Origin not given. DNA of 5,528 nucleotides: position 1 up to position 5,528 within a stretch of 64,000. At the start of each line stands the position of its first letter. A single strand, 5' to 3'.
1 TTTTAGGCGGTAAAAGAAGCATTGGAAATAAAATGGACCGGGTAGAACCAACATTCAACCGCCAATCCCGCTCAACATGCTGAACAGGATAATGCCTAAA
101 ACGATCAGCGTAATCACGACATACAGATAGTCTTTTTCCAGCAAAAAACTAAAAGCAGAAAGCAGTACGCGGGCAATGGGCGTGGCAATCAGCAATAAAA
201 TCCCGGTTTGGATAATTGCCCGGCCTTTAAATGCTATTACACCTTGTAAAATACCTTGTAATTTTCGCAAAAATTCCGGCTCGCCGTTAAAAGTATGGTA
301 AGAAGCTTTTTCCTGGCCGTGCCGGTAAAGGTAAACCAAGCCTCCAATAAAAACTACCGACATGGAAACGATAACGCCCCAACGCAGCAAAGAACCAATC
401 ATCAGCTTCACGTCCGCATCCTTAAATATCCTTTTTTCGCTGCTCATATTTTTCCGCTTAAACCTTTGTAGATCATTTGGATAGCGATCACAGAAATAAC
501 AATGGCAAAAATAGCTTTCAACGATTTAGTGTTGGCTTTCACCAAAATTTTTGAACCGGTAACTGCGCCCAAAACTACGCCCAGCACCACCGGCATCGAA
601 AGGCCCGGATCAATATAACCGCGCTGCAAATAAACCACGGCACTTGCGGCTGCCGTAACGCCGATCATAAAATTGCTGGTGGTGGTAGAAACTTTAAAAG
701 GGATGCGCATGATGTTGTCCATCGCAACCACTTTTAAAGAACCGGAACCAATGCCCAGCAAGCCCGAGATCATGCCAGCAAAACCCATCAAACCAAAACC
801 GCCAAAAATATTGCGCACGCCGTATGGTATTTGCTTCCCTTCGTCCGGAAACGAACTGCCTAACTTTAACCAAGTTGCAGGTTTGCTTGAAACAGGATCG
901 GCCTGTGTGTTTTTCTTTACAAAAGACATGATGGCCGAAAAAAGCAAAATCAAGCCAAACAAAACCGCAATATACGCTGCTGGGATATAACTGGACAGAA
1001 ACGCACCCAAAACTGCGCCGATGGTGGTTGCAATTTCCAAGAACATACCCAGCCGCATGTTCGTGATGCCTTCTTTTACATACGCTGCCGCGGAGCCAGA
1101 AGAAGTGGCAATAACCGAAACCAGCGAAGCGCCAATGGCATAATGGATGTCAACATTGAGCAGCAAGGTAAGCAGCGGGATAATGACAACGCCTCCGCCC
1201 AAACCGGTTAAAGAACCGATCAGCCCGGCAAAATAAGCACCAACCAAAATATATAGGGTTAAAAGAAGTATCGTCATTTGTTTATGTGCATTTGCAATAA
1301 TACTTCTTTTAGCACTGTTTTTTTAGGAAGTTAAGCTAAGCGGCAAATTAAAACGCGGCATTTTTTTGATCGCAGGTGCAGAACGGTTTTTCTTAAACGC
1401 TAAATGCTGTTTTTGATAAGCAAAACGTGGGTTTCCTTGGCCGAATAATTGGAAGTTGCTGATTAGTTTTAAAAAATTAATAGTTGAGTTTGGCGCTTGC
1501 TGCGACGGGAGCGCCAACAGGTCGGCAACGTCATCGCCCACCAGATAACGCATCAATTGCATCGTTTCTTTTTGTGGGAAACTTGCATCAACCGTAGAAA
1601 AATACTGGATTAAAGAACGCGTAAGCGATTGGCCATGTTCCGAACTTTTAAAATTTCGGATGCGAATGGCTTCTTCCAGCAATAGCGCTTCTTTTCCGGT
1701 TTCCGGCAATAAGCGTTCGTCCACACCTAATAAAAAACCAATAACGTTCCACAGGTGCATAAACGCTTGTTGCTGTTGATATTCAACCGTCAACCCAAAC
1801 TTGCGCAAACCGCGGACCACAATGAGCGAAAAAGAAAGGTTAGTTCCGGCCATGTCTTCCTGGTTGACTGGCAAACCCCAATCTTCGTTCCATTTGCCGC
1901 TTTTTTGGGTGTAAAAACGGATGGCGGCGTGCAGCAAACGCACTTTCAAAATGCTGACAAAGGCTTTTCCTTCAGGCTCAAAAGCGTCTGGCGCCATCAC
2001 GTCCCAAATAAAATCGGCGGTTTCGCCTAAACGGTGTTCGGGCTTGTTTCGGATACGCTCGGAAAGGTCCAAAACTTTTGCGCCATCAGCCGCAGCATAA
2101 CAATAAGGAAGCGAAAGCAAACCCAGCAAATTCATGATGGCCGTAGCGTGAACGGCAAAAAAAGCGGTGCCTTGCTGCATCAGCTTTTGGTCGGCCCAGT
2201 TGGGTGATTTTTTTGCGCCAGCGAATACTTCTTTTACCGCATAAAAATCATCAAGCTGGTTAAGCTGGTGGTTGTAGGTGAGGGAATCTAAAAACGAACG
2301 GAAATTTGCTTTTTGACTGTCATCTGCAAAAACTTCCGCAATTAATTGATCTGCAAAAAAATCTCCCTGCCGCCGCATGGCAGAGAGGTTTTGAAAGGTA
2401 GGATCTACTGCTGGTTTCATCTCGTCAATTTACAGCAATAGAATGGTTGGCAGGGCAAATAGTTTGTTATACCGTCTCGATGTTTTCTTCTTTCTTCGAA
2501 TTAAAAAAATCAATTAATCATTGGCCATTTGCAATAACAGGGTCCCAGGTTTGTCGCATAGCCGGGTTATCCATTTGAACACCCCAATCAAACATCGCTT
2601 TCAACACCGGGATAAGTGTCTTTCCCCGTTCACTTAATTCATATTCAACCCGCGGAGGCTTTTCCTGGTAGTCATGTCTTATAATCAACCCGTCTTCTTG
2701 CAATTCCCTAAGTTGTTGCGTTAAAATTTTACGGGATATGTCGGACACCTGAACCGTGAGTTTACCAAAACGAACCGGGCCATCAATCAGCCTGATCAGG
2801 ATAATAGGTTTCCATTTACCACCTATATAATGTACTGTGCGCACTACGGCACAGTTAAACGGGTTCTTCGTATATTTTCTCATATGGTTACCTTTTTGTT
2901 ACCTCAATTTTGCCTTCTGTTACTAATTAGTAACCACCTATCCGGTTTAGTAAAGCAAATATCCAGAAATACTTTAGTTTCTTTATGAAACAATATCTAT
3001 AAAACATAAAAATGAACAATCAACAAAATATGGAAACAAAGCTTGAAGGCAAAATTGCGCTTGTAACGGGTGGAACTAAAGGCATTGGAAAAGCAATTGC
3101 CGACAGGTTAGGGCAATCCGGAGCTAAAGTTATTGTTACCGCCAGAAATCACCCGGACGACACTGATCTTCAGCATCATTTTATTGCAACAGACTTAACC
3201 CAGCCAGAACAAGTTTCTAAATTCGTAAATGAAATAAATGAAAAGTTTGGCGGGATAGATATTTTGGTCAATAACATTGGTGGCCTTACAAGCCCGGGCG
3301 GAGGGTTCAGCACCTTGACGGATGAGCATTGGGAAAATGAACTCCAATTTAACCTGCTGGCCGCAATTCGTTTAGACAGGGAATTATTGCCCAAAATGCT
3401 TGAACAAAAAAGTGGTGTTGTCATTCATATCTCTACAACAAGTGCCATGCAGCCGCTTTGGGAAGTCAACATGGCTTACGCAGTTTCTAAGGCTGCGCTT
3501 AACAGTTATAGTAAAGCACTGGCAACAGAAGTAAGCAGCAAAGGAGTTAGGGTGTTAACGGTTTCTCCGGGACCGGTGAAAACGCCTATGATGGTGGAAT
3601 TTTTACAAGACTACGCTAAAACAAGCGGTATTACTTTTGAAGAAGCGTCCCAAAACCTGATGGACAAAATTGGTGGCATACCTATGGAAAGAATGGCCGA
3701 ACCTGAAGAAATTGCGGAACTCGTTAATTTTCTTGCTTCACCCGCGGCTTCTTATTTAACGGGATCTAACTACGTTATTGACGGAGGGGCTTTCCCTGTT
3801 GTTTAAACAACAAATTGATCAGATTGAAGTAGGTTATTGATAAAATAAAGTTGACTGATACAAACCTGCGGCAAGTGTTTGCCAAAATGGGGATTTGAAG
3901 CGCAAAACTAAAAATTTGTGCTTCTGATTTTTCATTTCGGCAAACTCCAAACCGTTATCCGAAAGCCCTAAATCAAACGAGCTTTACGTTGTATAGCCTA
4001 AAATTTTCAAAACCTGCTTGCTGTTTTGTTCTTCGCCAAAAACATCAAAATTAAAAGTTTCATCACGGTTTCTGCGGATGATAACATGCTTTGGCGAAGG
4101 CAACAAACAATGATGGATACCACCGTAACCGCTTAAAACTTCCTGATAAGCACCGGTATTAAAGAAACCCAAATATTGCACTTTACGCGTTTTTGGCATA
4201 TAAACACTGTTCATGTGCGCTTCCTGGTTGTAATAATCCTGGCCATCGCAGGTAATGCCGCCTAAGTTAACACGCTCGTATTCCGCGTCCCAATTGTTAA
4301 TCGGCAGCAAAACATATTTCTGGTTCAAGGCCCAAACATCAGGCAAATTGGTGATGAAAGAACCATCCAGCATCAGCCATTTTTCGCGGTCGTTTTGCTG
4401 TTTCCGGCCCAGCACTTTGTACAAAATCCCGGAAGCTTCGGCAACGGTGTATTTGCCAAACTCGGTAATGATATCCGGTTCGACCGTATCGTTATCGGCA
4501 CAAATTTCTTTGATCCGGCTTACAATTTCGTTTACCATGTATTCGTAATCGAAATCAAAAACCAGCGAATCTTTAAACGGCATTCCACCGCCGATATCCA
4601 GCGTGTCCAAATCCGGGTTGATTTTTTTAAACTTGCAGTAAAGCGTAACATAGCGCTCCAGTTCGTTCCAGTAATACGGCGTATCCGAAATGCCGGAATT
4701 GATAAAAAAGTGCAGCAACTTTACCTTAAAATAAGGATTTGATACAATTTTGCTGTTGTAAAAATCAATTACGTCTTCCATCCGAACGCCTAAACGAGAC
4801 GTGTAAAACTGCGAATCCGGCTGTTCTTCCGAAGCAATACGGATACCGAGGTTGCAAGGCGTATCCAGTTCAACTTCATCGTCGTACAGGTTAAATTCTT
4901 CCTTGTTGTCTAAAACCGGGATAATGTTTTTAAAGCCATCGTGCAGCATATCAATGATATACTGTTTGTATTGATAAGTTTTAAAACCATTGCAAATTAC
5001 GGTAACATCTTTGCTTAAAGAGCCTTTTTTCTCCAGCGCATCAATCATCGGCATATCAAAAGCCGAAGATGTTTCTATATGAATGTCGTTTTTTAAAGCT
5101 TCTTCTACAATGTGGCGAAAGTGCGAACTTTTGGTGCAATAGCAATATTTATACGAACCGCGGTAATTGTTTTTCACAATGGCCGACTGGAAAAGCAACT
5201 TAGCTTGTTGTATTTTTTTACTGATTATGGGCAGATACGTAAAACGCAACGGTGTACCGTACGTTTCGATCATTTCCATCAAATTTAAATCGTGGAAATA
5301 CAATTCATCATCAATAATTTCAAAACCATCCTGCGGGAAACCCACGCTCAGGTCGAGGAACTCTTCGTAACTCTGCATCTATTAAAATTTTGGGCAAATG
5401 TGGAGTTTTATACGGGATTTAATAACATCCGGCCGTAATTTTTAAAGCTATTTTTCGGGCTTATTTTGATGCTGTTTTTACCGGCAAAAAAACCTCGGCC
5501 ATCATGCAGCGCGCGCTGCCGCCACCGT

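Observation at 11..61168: Two related 12-mers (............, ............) occur 43 times as exact copies, in both orientations, inside and outside genes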

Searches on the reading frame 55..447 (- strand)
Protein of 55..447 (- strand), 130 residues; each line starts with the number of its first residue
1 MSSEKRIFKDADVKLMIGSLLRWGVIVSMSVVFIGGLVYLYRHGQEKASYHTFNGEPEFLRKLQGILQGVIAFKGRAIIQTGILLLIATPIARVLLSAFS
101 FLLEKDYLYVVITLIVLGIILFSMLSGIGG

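Call 56: search_protein_families(library=pfam, proteins=[window:55-447:-], max_evalue=0.0001)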
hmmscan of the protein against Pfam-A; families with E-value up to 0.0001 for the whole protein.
window:55-447:- (130 aa): 1 family
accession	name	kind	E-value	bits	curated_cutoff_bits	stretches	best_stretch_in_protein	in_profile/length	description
PF07843.16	DUF1634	-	8.4e-36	122.6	27.5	1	17-125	1-102/102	Protein of unknown function (DUF1634)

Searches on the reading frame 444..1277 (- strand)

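Call 56: search_protein_families(library=pfam, proteins=[window:444-1277:-], max_evalue=0.0001)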
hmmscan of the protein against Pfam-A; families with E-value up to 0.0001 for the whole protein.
window:444-1277:- (277 aa): 1 family
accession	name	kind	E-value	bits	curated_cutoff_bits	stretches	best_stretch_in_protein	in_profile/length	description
PF01925.25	TauE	-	4.5e-50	171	32.6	1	11-268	2-237/237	Sulfite exporter TauE/SafE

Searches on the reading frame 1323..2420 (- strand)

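Call 56: search_protein_families(library=pfam, proteins=[window:1323-2420:-], max_evalue=0.0001)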
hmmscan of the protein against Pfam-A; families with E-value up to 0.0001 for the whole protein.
window:1323-2420:- (365 aa): 1 family
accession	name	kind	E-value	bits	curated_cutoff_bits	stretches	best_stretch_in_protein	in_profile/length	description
PF09995.15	MPAB_Lcp_cat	-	6.8e-18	66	23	1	98-307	18-215/231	ER-bound oxygenase mpaB/B'/Rubber oxygenase, catalytic domain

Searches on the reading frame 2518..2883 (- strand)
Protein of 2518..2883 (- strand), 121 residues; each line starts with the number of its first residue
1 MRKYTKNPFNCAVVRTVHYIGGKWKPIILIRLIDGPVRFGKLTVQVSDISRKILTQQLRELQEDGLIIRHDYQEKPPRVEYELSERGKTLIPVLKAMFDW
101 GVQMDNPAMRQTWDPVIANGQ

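Call 56: search_protein_families(library=pfam, proteins=[window:2518-2883:-], max_evalue=0.0001)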
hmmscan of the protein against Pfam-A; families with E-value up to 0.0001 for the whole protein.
window:2518-2883:- (121 aa): 1 family
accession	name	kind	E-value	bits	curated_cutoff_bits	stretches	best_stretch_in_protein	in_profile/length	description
PF01638.23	HxlR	-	6.4e-30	103.3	20.8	1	20-104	2-86/91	HxlR-like helix-turn-helix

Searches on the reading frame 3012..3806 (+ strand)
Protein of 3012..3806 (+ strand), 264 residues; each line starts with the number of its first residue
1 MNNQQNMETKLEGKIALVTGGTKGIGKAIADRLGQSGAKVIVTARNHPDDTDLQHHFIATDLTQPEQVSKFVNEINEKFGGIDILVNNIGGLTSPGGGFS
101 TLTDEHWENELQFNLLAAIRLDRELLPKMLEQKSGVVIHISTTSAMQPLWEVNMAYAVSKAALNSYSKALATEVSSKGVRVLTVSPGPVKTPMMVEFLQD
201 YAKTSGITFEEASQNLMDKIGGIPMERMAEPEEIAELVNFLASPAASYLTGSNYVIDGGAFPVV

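Call 56: search_protein_families(library=pfam, proteins=[window:3012-3806:+], max_evalue=0.0001)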
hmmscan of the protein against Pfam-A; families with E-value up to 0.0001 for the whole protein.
window:3012-3806:+ (264 aa): 4 families
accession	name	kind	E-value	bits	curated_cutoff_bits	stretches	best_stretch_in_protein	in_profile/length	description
PF13561.12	adh_short_C2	-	1.3e-51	175.9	27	1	23-259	6-234/236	Enoyl-(Acyl carrier protein) reductase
PF00106.31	adh_short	-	4.2e-47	160.6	26.6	1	14-200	1-193/195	short chain dehydrogenase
PF08659.16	KR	-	3.3e-09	37.4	22.6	1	17-190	4-179/180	KR domain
PF01370.27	Epimerase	-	4e-08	33.4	20.9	1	16-174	1-160/240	NAD dependent epimerase/dehydratase family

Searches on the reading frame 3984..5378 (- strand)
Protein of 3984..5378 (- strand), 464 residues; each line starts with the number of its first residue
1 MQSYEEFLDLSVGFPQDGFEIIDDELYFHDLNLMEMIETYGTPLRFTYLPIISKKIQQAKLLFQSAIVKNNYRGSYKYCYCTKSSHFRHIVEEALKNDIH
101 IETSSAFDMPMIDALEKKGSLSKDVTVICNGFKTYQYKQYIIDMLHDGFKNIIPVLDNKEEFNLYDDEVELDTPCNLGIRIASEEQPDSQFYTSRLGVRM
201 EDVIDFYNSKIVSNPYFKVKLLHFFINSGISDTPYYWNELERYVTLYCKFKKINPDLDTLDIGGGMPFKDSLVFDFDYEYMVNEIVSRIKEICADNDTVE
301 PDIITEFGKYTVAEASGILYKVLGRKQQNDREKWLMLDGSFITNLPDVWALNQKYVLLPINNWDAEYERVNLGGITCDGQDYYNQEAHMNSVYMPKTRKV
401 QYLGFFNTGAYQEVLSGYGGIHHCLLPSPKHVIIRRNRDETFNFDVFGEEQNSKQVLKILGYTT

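Call 56: search_protein_families(library=pfam, proteins=[window:3984-5378:-], max_evalue=0.0001)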
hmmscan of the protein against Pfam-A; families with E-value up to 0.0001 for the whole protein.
window:3984-5378:- (464 aa): 2 families
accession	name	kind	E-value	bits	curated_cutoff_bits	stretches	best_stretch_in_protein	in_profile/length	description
PF02784.22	Orn_Arg_deC_N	-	4.2e-12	46.4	23.4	1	69-313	12-247/247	Pyridoxal-dependent decarboxylase, pyridoxal binding domain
PF00278.28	Orn_DAP_Arg_deC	-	7.7e-07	29.8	23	1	275-409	5-95/95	Pyridoxal-dependent decarboxylase, C-terminal sheet domain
